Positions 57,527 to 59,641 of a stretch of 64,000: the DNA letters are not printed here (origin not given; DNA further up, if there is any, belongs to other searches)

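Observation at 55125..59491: Truncated cyanophycin-synthetase-like (CphA2-like) ATP-grasp protein in a three-gene unit with two FAD oxidoreductases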

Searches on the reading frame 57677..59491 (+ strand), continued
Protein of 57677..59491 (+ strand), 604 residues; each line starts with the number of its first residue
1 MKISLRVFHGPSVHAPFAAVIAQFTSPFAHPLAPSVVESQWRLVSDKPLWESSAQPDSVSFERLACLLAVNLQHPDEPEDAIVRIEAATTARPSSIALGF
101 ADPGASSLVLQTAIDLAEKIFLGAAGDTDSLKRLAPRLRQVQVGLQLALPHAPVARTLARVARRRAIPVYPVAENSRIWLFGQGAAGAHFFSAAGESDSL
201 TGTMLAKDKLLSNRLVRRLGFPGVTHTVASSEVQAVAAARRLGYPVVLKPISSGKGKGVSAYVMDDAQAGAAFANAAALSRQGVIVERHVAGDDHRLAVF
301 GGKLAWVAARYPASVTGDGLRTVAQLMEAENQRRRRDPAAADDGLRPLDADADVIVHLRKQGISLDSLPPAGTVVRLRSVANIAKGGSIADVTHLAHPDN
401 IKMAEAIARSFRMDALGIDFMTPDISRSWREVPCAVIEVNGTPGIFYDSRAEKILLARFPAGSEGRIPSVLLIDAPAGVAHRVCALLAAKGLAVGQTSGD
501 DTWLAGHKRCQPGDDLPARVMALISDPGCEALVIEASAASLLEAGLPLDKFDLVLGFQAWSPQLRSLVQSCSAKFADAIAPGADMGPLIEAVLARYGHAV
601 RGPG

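Call 17: find_related_loci(query=A1, collection=genome_contigs, flank=10000)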
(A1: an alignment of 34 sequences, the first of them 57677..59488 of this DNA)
Query A1 (604 aa) in genome_contigs; peptide patterns used: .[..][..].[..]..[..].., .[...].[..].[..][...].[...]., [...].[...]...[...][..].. (x = any residue, [..] = any of these).
600 stretches matched a pattern (row limit reached: there are more); 423 encode a relative of the query (tblastn E <= 1e-3); the best 80 are kept; 80 distinct loci.
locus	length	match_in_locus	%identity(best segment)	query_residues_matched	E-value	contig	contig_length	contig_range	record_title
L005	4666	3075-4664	74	1-530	0e+0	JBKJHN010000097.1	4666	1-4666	MAG: Ramlibacter sp. isolate ant_bin.111 S1Ck117_888129_flag_0_multi_21.9580_len_4666, whole genome shotgun sequence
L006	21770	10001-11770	44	1-588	2e-143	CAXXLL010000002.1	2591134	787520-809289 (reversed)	MAG: Gammaproteobacteria bacterium isolate c3243a8b-db96-42cf-a016-84d8fe09dca8 genome assembly, contig: contig_2, whole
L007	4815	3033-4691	43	1-555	2e-132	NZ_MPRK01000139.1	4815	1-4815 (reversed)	Solemya elarraichensis gill symbiont voucher Malacology 379147 isolate Se-Cadez Selarraichensis_sym_scaffold139, whole g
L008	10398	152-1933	43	1-593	2e-129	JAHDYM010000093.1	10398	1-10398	MAG: Gammaproteobacteria bacterium isolate PRO10 NODE_6702_length_10398_cov_9.852944, whole genome shotgun sequence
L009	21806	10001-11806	43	3-601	2e-127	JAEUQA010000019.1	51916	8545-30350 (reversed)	MAG: Chromatiales bacterium isolate new MAG-239 k141_1420860, whole genome shotgun sequence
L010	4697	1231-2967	42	1-579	7e-126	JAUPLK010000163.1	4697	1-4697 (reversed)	MAG: Pseudomonadota bacterium isolate erpe_2018_pw_18hr_WHONDRS-PP48-000091_A_bin.35 scaffold_4836, whole genome shotgun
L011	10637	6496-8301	44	2-600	7e-124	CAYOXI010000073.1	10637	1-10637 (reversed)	MAG TPA_asm: uncultured Chromatiaceae bacterium isolate SRP072547_co1_349 genome assembly, contig: NODE_12136_length_106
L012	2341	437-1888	46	96-580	7e-131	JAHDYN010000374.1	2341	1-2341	MAG: Gammaproteobacteria bacterium isolate PRO16 NODE_36526_length_2341_cov_3.976378, whole genome shotgun sequence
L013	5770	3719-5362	42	3-552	2e-122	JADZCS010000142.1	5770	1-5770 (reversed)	MAG: Gammaproteobacteria bacterium isolate SJ731 c_000000519648, whole genome shotgun sequence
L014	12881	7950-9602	42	2-553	3e-126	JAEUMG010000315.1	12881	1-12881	MAG: Hyphomicrobiales bacterium isolate new MAG-141 k141_1320684, whole genome shotgun sequence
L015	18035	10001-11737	44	4-582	2e-124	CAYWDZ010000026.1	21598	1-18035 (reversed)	MAG TPA_asm: uncultured Steroidobacteraceae bacterium isolate SRP173033_co1_446 genome assembly, contig: NODE_4116_lengt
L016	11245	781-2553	42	2-596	4e-118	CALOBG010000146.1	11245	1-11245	MAG: uncultured Gammaproteobacteria bacterium isolate LOGT_bin.0044 genome assembly, contig: contig_146520, whole genome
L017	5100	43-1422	46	94-555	3e-118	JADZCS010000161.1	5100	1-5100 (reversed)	MAG: Gammaproteobacteria bacterium isolate SJ731 c_000000615595, whole genome shotgun sequence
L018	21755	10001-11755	42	1-586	2e-116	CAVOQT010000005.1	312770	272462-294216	MAG: uncultured Gammaproteobacteria bacterium isolate MFD09964.bin.1.363 genome assembly, contig: contig_3237, whole gen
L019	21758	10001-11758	41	2-587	5e-127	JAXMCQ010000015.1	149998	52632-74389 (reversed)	MAG: Hyphomicrobiales bacterium isolate STL-PRO14 C2.27.fa-15, whole genome shotgun sequence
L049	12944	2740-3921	37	167-553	5e-58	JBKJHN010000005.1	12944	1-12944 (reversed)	MAG: Ramlibacter sp. isolate ant_bin.111 S1Ck117_5557302_flag_0_multi_42.9673_len_12944, whole genome shotgun sequence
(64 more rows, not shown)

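Call 21: find_encoding_contigs(protein=P0004, flank=10000, max_places=3)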
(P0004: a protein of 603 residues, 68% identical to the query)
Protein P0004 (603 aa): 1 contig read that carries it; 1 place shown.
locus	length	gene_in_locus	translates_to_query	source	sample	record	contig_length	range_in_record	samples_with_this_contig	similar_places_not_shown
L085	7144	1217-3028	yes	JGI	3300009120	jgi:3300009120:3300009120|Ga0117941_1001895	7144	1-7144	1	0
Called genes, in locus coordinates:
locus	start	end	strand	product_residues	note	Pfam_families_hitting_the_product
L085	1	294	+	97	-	?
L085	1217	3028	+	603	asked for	PF02786:CPSase_L_D2 (weak), PF07478:Dala_Dala_lig_C (weak)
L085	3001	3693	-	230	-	PF00551:Formyl_trans_N (weak)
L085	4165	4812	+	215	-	-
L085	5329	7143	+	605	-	?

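Call 22: find_encoding_contigs(protein=P0009, flank=10000, max_places=2)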
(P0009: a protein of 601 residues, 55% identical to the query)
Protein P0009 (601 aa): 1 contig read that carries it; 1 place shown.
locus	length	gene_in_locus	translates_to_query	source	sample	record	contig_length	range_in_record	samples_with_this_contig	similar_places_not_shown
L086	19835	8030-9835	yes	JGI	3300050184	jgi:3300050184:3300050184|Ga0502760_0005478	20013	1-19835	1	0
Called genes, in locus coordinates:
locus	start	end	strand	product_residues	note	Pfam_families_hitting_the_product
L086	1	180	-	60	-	?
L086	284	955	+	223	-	PF06026:Rib_5-P_isom_A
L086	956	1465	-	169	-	PF03061:4HBT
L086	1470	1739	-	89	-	PF02583:Trns_repr_metal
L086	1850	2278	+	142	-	PF04143:Sulf_transp (weak)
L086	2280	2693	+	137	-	PF20398:DUF6691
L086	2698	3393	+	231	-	PF00753:Lactamase_B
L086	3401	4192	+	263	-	PF01925:TauE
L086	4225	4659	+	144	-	PF04273:BLH_phosphatase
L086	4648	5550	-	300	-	-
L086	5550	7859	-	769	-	PF07250:Glyoxal_oxid_N, PF09118:GO-like_E_set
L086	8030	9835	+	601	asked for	PF02786:CPSase_L_D2 (weak), PF07478:Dala_Dala_lig_C (weak)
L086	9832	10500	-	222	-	PF00551:Formyl_trans_N (weak)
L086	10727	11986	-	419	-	PF07498:Rho_N, PF07497:Rho_RNA_bind, PF00006:ATP-synt_ab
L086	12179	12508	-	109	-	PF00085:Thioredoxin, PF13098:Thioredoxin_2, PF13905:Thioredoxin_8 (faint)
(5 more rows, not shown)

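Call 24: search_solved_structures(query=window:57677-59488:+, max_evalue=1e-40, show_alignments=5)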
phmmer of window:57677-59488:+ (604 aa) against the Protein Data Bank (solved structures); distinct sequences matched with E-value up to 1e-40: 7.
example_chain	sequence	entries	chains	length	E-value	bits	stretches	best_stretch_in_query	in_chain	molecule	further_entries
7lgn_A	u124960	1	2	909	1.3e-59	205.5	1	152-547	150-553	Cyanophycin synthase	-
7lgm_A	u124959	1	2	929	5.6e-56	193.5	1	152-549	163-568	Cyanophycin synthase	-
7wac_A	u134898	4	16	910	1.5e-49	172.2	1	152-552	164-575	Cyanophycin synthase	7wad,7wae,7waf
7ta5_A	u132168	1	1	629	6.5e-49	170.2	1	107-555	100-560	Glutathione synthase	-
7lg5_A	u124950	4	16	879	9.2e-49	169.7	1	147-554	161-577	Cyanophycin synthase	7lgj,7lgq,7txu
7txv_A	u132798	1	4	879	9.3e-49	169.7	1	146-554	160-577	Cyanophycin synthase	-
8fxh_A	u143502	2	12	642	4.5e-48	167.4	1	151-447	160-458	RimK domain-containing protein ATP-grasp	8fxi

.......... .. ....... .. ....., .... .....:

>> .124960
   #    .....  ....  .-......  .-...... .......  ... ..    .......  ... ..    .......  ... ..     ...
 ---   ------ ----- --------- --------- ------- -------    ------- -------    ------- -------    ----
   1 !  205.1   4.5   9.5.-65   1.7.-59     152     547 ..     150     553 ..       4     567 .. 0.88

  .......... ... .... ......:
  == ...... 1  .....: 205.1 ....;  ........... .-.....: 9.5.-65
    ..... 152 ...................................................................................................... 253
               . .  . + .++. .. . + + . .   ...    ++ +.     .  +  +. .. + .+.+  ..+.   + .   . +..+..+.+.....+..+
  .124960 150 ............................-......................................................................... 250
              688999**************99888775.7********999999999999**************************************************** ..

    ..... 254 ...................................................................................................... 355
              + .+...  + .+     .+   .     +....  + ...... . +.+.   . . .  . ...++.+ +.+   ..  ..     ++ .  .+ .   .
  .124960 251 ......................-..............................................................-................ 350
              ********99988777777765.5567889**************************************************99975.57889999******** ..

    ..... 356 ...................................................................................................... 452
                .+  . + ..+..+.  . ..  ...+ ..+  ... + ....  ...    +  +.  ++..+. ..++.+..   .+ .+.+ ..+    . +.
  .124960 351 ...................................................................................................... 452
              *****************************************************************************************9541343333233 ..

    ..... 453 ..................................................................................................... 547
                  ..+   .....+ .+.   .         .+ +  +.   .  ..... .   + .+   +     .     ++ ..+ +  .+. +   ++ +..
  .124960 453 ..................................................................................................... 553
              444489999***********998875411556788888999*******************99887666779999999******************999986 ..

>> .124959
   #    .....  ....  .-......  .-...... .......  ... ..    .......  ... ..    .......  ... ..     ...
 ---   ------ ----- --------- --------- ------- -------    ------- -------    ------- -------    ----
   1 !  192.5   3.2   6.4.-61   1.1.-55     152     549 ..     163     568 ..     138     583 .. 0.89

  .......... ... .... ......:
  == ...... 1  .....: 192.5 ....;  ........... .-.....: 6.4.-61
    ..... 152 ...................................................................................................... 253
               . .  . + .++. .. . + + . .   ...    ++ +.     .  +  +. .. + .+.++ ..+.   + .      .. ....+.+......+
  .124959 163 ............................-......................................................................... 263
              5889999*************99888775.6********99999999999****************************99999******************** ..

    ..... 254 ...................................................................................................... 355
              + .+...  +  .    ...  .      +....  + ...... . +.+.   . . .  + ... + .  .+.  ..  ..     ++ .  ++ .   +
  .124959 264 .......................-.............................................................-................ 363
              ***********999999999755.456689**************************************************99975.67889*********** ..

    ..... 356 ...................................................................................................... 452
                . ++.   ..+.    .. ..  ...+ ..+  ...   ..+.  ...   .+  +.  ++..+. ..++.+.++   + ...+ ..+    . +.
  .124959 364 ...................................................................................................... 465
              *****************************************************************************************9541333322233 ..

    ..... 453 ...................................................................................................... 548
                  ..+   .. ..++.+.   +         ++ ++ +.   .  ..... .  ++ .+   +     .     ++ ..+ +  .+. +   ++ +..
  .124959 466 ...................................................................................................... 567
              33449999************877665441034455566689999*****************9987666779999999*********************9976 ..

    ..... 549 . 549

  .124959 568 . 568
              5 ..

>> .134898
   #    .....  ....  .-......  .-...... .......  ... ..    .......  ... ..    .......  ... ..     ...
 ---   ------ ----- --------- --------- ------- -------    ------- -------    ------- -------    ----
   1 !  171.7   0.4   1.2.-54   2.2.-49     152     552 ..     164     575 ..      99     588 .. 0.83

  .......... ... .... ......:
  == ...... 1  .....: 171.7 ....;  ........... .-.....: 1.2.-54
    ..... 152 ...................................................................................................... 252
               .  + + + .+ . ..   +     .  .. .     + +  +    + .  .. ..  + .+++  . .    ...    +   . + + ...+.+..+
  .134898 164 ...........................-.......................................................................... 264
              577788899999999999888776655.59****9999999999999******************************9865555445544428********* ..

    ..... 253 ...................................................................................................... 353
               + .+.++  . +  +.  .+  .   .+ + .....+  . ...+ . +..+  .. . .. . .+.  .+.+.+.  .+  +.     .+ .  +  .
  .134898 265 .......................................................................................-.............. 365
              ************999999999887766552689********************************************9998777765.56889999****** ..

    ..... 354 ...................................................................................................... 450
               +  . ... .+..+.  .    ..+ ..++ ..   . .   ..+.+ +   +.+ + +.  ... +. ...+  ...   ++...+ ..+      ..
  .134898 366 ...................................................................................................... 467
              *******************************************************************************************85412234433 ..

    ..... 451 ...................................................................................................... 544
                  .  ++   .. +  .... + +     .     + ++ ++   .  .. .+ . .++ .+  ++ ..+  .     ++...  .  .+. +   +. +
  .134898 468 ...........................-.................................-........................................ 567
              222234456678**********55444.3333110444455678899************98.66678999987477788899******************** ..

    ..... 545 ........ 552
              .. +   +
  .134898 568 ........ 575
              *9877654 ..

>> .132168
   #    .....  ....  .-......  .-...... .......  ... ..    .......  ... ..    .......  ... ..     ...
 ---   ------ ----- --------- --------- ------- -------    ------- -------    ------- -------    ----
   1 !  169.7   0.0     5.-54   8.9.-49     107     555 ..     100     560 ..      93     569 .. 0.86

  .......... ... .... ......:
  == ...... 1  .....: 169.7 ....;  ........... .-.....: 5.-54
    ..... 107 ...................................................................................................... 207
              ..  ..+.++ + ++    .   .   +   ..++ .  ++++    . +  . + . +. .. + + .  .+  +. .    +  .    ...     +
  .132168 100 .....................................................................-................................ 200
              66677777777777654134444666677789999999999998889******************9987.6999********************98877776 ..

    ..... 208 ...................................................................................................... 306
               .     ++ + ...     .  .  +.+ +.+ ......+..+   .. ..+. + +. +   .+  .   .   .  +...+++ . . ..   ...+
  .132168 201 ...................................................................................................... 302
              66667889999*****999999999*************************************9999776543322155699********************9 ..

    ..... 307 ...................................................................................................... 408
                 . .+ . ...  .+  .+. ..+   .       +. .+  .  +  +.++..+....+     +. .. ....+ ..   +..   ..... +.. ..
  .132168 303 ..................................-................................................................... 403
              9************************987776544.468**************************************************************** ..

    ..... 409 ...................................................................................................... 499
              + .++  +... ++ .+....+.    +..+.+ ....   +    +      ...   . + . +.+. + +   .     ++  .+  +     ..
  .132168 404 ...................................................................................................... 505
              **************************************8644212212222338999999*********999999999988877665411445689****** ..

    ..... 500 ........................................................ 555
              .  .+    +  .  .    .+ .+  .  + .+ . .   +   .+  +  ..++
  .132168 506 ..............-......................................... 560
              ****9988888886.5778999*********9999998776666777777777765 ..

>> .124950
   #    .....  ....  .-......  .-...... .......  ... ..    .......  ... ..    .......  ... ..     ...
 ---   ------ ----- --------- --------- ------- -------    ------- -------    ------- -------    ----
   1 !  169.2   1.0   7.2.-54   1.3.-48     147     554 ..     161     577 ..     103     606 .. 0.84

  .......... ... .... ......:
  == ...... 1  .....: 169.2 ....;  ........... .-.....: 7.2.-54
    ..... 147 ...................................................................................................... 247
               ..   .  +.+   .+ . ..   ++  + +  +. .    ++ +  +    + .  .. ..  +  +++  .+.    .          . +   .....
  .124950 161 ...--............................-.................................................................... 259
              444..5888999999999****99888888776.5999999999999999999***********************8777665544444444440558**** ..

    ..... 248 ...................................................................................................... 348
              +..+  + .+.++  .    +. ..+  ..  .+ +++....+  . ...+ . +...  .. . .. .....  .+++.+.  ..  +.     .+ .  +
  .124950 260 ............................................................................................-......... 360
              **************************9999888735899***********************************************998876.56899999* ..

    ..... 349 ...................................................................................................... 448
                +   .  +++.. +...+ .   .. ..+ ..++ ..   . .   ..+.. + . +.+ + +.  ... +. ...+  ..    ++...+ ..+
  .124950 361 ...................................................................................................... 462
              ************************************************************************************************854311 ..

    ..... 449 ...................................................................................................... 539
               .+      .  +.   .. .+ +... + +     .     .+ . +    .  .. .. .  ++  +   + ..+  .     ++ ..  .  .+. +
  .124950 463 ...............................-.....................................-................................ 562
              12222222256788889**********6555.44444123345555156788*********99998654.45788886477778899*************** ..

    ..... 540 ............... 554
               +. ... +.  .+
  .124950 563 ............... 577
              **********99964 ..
